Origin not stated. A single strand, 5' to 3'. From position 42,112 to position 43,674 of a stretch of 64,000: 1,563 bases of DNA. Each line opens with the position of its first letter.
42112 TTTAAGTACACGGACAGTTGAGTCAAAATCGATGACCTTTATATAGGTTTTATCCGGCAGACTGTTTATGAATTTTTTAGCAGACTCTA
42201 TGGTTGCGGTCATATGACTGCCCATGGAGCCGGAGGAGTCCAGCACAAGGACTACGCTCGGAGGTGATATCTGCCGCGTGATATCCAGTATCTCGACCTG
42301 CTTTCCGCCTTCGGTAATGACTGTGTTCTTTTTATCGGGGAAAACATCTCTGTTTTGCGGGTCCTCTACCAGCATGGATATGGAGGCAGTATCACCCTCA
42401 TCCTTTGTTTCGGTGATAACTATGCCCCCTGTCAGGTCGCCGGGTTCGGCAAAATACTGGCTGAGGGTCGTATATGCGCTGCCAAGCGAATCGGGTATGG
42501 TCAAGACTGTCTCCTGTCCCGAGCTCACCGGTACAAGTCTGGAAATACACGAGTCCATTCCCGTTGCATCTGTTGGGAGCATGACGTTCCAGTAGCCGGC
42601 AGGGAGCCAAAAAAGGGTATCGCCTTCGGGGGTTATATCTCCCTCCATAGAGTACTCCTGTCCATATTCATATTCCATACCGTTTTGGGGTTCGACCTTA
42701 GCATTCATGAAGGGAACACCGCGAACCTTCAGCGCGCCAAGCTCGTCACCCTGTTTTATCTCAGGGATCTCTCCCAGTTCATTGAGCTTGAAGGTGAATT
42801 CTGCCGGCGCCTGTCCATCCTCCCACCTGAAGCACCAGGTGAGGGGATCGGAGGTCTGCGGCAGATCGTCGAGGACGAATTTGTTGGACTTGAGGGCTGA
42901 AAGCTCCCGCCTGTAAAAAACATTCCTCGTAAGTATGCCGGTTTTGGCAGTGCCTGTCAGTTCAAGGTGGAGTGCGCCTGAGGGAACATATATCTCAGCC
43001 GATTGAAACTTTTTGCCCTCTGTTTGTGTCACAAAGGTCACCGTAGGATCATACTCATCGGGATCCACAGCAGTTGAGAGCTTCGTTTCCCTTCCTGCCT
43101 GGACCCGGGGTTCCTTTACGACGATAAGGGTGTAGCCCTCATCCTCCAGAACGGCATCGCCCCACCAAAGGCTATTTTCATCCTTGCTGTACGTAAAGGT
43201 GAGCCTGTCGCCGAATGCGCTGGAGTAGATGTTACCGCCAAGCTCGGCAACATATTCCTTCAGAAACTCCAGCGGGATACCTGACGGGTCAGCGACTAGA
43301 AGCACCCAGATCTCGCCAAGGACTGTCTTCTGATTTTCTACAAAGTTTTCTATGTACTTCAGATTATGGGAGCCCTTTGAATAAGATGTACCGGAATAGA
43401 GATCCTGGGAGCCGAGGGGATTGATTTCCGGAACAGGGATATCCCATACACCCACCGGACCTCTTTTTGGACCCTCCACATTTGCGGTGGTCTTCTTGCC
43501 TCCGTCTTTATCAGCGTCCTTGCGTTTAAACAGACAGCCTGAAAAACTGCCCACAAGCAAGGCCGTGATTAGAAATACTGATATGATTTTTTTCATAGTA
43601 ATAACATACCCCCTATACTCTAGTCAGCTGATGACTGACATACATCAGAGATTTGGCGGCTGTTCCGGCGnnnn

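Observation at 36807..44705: Four-gene cassette: three soluble multi-zinc-ribbon proteins bracketing a 2104-aa double-vWA lipoprotein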

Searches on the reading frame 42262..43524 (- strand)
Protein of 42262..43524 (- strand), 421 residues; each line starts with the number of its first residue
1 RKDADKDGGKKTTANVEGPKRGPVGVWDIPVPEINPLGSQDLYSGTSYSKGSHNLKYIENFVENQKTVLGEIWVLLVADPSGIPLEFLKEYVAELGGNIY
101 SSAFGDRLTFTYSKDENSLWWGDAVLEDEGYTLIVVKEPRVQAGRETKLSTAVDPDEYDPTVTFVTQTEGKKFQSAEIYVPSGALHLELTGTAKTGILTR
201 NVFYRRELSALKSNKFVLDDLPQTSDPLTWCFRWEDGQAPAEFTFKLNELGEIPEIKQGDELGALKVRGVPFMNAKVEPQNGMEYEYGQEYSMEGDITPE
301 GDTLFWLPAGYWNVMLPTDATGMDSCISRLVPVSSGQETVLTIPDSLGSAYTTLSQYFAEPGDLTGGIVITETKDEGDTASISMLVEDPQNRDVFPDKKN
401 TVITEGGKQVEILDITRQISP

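Call 54: predict_structure(alignment_id=A4)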
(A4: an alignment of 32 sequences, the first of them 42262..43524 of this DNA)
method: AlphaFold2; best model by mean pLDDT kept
length: 421 residues; sequences in the alignment: 32
mean_pLDDT: 86.2   pTM: 0.73
mean pLDDT of the five models: 86.2, 86.1, 85.5, 85.3, 85.1
residues with pLDDT >= 90: 237; 70-90: 130; 50-70: 42; < 50: 12
segments of 3 or more residues with pLDDT < 50: 1-10
pLDDT, mean of each block of 10 residues (from residue 1): 41 79 93 96 96 91 88 96 92 95 90 94 96 97 95 74 92 96 96 87 96 96 93 91 96 90 91 83 86 87 92 78 65 95 74 56 64 86 79 78 87 82 44
secondary structure, 60 per line:
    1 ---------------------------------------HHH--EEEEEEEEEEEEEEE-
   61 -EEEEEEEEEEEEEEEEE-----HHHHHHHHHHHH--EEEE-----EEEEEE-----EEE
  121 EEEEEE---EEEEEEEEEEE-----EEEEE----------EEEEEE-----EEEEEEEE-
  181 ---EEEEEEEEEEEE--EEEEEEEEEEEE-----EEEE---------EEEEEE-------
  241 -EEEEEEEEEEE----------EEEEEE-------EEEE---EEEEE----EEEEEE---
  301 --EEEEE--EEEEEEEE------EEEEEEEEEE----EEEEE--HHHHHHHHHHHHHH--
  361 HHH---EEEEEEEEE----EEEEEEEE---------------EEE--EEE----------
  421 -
elements in order: E45-59 E62-78 H84-95 E98-101 E107-112 E118-126 E130-140 E146-150 E161-166 E172-179 E184-195 E198-209 E215-218 E228-233 E242-252 E263-268 E276-279 E283-287 E292-297 E303-307 E310-317 E324-333 E338-342 H345-358 E367-375 E380-387 E403-405 E408-410

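Call 57: fold_search(model_id=the predicted structure, library=pdb)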
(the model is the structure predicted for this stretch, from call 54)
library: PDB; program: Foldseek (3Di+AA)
matches with E <= 10: 1266; with E <= 0.001: 4
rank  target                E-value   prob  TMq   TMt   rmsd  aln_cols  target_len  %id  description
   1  8zdo_m                2.1e-04  0.66  0.12  0.16  20.3       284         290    9  Cryo-EM structure of Mycobacteriophage Douge baseplate (gp13, gp17, gp23, gp16, gp18 and gp20) (released 2025-06-25)
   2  8u5f_H                3.2e-04  0.99  0.18  0.26  20.2       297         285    6  Crystal Structure of Trypsinized Clostridium perfringens Enterotoxin (released 2023-09-27)
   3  3ziw_A                5.5e-04  0.98  0.18  0.24  19.6       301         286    4  Clostridium perfringens enterotoxin, D48A mutation and N-terminal 37 residues deleted (released 2014-01-29)
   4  8u5f_E                5.5e-04  0.96  0.18  0.24  20.4       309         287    6  Crystal Structure of Trypsinized Clostridium perfringens Enterotoxin (released 2023-09-27)
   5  3am2                  1.7e-03  0.94  0.18  0.24  20.4       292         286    7  Clostridium perfringens enterotoxin (released 2011-04-13)
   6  4pfe_B                1.7e-03  0.15  0.10  0.11  21.5       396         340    9  Crystal structure of vsfGFP-0 (released 2015-06-24)
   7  3zix_A                2.7e-03  0.90  0.18  0.24  20.1       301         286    4  Clostridium perfringens Enterotoxin with the N-terminal 37 residues deleted (released 2014-01-29)
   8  2xh6_B                3.0e-03  0.91  0.18  0.25  20.4       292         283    6  Clostridium perfringens enterotoxin (released 2011-04-27)
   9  4tlg_B                5.1e-03  1.00  0.18  0.19   8.0       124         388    9  Crystal structure of SEC14-like protein 4 (SEC14L4) (released 2014-07-02)
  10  8u5f_B                5.4e-03  0.84  0.18  0.24  20.1       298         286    6  Crystal Structure of Trypsinized Clostridium perfringens Enterotoxin (released 2023-09-27)
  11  8u5f_A                5.4e-03  0.80  0.18  0.25  20.4       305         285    5  Crystal Structure of Trypsinized Clostridium perfringens Enterotoxin (released 2023-09-27)
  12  9cmi_B                7.1e-03  0.77  0.17  0.24  20.1       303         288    7  Cryo-EM structure of human claudin-4 complex with Clostridium perfringens enterotoxin, sFab COP-1, and Nanobody (released 2024-08-07)
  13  7ffe_R                7.1e-03  0.09  0.09  0.09  30.1       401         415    9  Cryo-EM structure of VEEV VLP (released 2021-10-20)
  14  8hhv_A                7.4e-03  0.38  0.12  0.11  15.5       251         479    7  endo-alpha-D-arabinanase EndoMA1 from Microbacterium arabinogalactanolyticum (released 2023-08-16)
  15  1szb_A                7.8e-03  0.89  0.16  0.33  12.0       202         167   11  Crystal structure of the human MBL-associated protein 19 (MAp19) (released 2004-06-22)
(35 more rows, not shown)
